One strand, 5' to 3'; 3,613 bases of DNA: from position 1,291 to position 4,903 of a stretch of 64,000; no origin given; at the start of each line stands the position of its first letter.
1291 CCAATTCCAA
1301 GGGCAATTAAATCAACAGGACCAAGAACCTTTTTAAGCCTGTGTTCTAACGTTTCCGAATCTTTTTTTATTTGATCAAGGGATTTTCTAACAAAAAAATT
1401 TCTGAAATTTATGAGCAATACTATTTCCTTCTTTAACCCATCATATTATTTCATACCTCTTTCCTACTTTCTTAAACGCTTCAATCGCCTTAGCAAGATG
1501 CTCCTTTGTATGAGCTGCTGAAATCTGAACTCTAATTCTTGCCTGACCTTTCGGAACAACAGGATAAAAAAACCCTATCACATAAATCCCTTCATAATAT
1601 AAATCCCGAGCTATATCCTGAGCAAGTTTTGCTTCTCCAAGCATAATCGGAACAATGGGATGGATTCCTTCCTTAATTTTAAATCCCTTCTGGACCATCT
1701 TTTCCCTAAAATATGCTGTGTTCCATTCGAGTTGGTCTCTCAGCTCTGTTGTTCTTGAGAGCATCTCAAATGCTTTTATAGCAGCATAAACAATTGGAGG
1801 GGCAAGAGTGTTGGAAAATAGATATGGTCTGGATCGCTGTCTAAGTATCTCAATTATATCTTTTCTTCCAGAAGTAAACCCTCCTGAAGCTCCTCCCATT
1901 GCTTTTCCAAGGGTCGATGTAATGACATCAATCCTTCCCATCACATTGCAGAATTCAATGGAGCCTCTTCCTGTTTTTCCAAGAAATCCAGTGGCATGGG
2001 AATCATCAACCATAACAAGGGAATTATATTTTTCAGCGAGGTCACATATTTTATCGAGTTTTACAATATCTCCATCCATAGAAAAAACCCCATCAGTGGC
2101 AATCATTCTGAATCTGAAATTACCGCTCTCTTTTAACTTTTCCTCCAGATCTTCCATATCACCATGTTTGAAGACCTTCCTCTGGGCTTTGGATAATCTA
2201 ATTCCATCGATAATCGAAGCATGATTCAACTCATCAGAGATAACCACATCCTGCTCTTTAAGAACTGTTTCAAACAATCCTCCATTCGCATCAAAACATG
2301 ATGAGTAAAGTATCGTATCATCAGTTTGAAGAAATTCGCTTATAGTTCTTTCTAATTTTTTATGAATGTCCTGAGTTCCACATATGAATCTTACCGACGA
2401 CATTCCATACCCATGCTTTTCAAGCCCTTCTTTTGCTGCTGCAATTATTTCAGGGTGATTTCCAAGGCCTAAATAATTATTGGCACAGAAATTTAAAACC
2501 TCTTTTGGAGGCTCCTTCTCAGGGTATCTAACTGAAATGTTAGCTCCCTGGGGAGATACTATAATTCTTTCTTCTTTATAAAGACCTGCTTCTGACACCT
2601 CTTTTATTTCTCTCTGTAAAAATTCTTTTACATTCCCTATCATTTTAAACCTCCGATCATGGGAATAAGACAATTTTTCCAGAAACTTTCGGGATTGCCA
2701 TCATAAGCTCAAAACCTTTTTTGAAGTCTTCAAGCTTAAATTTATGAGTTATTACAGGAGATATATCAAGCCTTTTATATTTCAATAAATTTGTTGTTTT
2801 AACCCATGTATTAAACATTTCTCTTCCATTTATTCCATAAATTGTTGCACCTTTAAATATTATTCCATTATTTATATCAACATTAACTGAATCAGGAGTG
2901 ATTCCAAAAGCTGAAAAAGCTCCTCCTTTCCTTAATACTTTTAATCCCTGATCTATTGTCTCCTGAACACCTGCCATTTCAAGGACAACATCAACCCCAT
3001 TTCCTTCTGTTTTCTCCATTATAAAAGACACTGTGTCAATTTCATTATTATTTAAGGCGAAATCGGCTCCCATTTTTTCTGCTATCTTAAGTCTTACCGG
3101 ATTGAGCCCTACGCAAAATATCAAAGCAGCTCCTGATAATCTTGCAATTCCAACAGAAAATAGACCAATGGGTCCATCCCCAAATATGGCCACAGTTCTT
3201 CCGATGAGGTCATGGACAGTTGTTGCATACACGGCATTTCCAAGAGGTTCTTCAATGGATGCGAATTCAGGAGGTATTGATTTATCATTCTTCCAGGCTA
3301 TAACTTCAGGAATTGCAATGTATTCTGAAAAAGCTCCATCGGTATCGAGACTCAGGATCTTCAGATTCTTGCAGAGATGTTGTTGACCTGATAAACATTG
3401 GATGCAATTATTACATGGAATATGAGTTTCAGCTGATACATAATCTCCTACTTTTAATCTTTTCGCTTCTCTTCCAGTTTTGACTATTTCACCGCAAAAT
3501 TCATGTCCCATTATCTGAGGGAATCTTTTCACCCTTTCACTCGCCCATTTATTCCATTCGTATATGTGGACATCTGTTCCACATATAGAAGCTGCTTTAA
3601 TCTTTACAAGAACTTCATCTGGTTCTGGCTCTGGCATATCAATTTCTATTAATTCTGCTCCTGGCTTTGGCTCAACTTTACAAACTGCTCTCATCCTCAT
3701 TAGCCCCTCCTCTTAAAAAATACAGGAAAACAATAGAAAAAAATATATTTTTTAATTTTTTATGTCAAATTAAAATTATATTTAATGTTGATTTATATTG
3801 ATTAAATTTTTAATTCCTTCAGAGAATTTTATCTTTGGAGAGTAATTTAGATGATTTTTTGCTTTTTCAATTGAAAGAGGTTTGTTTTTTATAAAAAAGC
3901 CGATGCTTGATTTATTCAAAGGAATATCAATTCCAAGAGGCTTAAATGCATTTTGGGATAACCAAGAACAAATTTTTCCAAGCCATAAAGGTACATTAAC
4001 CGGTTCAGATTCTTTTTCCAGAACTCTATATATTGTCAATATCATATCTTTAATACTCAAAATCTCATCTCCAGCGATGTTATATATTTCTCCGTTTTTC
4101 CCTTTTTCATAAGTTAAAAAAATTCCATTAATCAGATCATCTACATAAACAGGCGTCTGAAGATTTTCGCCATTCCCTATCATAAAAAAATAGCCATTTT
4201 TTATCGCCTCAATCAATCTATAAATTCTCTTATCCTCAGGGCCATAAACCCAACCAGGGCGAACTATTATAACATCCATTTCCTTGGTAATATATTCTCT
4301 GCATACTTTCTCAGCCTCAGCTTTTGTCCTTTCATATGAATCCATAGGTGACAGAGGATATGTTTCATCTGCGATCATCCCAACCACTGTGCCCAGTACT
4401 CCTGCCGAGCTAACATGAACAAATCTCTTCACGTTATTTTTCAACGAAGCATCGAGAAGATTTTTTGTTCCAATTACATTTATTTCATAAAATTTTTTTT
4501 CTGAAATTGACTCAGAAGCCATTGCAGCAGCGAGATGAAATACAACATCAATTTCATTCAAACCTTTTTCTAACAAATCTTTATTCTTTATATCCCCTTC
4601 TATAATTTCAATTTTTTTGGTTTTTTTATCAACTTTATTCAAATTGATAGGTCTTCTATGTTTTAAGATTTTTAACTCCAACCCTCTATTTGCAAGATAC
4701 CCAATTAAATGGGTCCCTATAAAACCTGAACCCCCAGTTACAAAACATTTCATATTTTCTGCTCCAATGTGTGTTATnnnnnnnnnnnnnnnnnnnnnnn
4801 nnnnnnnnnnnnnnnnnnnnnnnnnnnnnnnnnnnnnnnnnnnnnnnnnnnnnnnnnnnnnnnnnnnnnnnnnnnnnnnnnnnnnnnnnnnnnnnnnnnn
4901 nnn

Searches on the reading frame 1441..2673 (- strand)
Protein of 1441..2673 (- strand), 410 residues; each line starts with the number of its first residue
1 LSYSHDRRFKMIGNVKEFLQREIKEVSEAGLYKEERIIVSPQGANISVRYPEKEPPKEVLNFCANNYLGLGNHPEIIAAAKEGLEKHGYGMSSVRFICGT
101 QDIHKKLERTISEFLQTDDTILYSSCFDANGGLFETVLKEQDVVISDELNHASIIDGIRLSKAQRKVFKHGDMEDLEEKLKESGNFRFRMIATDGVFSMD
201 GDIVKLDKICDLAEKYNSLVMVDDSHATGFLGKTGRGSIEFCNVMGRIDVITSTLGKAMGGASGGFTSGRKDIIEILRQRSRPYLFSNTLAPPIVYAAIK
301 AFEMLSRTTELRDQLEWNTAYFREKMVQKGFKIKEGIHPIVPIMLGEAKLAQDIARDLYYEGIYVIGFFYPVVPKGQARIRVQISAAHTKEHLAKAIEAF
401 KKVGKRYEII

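Call 73: search_protein_families(library=pfam, proteins=[window:1441-2673:-], max_evalue=0.00001)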
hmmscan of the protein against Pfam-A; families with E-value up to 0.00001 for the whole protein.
window:1441-2673:- (410 aa): 1 family
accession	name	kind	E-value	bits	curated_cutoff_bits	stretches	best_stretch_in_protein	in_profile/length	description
PF00155.27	Aminotran_1_2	-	5.4e-66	223.7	19.7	1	58-400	2-361/361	Aminotransferase class I and II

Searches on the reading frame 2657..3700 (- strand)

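Call 73: search_protein_families(library=pfam, proteins=[window:2657-3700:-], max_evalue=0.00001)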
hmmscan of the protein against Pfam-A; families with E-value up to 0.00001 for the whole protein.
window:2657-3700:- (347 aa): 4 families
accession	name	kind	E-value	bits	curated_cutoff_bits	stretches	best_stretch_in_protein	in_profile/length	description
PF08240.17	ADH_N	-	9.6e-28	96.9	23.5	1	27-136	2-100/104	Alcohol dehydrogenase GroES-like domain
PF00107.32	ADH_zinc_N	-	9.5e-26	90.7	31.8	1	177-304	1-125/129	Zinc-binding dehydrogenase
PF16912.11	Glu_dehyd_C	-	1.8e-09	37.8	34.9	1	167-331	31-199/211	Glucose dehydrogenase C-terminus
PF13602.12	ADH_zinc_N_2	-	2.9e-08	35.1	27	1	210-345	1-134/134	Zinc-binding dehydrogenase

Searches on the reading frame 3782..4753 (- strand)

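Call 73: search_protein_families(library=pfam, proteins=[window:3782-4753:-], max_evalue=0.00001)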
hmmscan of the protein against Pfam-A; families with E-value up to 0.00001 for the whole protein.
window:3782-4753:- (323 aa): 9 families
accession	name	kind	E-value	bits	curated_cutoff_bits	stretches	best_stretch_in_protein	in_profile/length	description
PF01370.27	Epimerase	-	2e-44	152.3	20.9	1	4-227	2-240/240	NAD dependent epimerase/dehydratase family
PF16363.11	GDP_Man_Dehyd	-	3e-36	126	27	1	4-239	1-260/332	GDP-mannose 4,6 dehydratase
PF01073.25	3Beta_HSD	-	1e-35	123.6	22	1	5-209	2-223/280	3-beta hydroxysteroid dehydrogenase/isomerase family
PF07993.18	NAD_binding_4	-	1.1e-20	74.4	20.1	1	5-185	1-220/258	Male sterility protein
PF13460.12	NAD_binding_10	-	1.8e-20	74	27.2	1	7-180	1-156/184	NAD(P)H-binding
PF04321.23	RmlD_sub_bind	-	1.7e-16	60.6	27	1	1-250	1-236/287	RmlD substrate binding domain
PF02719.21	Polysacc_synt_2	-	8.6e-15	55.1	20.2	1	4-247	2-249/293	Polysaccharide biosynthesis protein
PF05368.20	NmrA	-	3.3e-07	30.6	27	1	4-114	6-105/298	NmrA-like family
PF08659.16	KR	-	7.1e-07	29.8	22.6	1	4-121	4-142/180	KR domain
